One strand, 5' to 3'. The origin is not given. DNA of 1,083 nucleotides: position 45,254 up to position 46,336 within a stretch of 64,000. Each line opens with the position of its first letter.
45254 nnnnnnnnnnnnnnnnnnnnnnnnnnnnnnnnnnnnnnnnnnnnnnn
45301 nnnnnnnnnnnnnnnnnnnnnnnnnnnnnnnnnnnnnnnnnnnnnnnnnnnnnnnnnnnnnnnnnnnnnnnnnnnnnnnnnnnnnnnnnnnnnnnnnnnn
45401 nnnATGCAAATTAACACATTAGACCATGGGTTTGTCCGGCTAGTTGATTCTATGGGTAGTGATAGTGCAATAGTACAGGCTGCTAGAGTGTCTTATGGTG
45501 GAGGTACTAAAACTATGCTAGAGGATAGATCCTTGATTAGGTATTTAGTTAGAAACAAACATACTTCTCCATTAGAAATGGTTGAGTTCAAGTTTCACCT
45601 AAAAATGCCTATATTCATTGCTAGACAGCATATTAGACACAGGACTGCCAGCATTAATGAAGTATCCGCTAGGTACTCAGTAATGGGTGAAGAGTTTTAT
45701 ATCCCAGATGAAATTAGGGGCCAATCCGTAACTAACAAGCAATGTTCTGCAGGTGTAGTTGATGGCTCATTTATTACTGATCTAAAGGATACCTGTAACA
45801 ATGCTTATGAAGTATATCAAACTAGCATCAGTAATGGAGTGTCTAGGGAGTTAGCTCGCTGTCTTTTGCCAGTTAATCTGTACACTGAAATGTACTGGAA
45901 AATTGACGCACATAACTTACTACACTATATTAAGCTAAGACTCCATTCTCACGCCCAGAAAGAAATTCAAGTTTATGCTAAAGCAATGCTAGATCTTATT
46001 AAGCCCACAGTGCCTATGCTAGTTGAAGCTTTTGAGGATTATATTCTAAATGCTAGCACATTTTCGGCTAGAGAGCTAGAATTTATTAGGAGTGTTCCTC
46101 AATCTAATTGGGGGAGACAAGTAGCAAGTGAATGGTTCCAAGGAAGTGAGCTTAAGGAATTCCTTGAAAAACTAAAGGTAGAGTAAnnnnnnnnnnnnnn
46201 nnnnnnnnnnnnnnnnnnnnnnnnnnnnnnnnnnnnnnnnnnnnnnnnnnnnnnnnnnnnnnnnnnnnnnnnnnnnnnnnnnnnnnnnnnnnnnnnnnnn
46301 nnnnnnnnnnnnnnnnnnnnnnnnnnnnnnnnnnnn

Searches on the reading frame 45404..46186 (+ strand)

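Call 36: search_protein_families(library=phrogs, proteins=[window:45404-46186:+], max_evalue=0.00001)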
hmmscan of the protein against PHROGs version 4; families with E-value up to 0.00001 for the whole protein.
window:45404-46186:+ (260 aa): 3 families
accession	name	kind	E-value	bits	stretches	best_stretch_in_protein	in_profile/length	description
phrog_85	-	DNA, RNA and nucleotide metabolism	7.8e-67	227.5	1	11-217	373-592/866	thymidylate synthase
phrog_10644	-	DNA, RNA and nucleotide metabolism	1.3e-21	78.4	1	72-212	11-156/160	thymidylate synthase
phrog_28804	-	DNA, RNA and nucleotide metabolism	7.7e-06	27.2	0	136-197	12-72/91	thymidylate synthase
